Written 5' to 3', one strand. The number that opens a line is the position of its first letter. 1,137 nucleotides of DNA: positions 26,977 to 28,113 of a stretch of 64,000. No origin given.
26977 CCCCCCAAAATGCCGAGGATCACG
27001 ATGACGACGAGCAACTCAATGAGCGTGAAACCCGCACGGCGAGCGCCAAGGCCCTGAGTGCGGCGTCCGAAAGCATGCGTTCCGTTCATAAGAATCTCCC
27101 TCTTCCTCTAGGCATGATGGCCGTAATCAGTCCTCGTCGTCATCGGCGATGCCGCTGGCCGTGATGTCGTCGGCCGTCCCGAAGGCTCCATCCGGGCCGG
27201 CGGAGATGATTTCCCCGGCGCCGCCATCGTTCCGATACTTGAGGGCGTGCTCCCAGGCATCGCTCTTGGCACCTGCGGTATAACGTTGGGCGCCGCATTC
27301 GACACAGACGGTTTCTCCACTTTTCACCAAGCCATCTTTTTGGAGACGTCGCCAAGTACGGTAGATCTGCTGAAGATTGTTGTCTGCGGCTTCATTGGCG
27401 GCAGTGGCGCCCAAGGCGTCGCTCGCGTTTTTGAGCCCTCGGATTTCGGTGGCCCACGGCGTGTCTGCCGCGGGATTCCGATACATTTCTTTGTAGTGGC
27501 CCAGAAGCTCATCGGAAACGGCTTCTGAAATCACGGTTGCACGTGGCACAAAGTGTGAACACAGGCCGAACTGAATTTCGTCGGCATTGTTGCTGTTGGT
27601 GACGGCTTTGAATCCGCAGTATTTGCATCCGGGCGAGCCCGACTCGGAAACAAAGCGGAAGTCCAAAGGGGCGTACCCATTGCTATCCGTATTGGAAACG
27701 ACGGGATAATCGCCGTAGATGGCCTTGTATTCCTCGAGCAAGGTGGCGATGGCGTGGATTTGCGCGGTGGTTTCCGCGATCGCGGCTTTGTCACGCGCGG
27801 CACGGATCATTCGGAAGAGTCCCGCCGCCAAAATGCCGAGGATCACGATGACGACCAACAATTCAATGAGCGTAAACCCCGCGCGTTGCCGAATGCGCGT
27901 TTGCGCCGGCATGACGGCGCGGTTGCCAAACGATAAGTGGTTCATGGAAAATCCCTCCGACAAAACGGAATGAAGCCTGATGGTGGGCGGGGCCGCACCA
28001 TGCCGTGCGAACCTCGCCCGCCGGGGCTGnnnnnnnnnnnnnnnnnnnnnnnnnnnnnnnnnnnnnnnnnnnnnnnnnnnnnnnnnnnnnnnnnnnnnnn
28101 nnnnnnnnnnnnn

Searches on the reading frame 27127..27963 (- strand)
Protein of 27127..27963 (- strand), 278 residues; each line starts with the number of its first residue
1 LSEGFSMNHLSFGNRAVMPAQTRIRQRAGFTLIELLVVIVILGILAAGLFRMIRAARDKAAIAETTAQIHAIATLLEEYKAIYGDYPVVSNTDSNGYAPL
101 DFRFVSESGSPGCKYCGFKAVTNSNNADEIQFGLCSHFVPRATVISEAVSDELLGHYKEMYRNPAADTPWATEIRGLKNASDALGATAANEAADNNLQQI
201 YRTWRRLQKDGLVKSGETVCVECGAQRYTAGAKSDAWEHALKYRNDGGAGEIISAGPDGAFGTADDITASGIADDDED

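Call 5: search_protein_families(library=pfam, proteins=[window:27127-27963:-], max_evalue=1)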
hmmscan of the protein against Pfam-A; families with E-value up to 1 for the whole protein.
window:27127-27963:- (278 aa): 4 families
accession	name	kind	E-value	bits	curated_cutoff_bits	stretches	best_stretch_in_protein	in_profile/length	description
PF07963.17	N_methyl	-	2.6e-09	36.7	21.2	1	25-50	2-27/27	Prokaryotic N-terminal methylation motif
PF08334.16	T2SSG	-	9.8e-08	32.5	21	2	226-266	58-104/108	Type II secretion system (T2SS), protein G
PF07699.19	Ephrin_rec_like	-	0.078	13.2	23.1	0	215-234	23-42/48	Tyrosine-protein kinase ephrin type A/B receptor-like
PF06724.16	DUF1206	-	0.28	11.7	26.2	1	35-57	47-69/70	Domain of Unknown Function (DUF1206)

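Call 6: search_protein_families(library=ncbifam, proteins=[window:27127-27963:-], max_evalue=1)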
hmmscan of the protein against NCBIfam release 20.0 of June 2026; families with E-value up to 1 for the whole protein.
window:27127-27963:- (278 aa): 18 families
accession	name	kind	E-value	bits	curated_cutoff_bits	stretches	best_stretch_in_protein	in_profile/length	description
TIGR01710.1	typeII_sec_gspG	equivalog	1.1e-14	54.6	88.85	2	29-88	2-61/134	type II secretion system major pseudopilin GspG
TIGR02532.1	IV_pilin_GFxxxE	domain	6.1e-08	32.2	16.3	1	27-49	1-23/24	prepilin-type N-terminal cleavage/methylation domain-containing protein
TIGR01708.2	typeII_sec_gspH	equivalog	9e-07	29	80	1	28-72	2-46/169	type II secretion system minor pseudopilin GspH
NF007800.0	PRK10506.1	equivalog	8.3e-05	22.5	158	1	22-71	3-52/163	prepilin peptidase-dependent protein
NF007862.0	PRK10574.1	equivalog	0.0012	19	138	1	26-62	3-39/145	prepilin peptidase-dependent pilin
NF040999.1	pilin_ComGC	equivalog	0.0015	18.7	75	1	28-77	2-51/84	competence type IV pilus major pilin ComGC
TIGR01711.1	gspJ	equivalog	0.0019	18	64.85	1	28-64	1-37/192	type II secretion system minor pseudopilin GspJ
NF041775.1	typeIV_PilA_Myxo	equivalog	0.003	17.6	400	1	27-65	10-50/214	type IV pilin protein PilA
NF006453.0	PRK08808.1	equivalog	0.0082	15.2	295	1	25-102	4-83/211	type II secretion system protein J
TIGR02523.1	type_IV_pilV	equivalog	0.0091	16.5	52.2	1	28-73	2-47/139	type IV pilus modification protein PilV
TIGR02596.1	TIGR02596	subfamily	0.0098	16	70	1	30-47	1-18/196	Verru_Chthon cassette protein D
NF041013.1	T4P_ComGE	equivalog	0.017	15.2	49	1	29-73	5-49/83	competence type IV pilus minor pilin ComGE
NF040982.1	ComGD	equivalog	0.073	13.5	70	1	28-55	2-29/139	competence type IV pilus minor pilin ComGD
NF038304.1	EPS_HpsC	equivalog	0.078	12.5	200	1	20-45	13-38/318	hormogonium polysaccharide secretion pseudopilin HpsC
NF041002.1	pilin_ComGF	equivalog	0.079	13.2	80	1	28-58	2-32/139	competence type IV pilus minor pilin ComGF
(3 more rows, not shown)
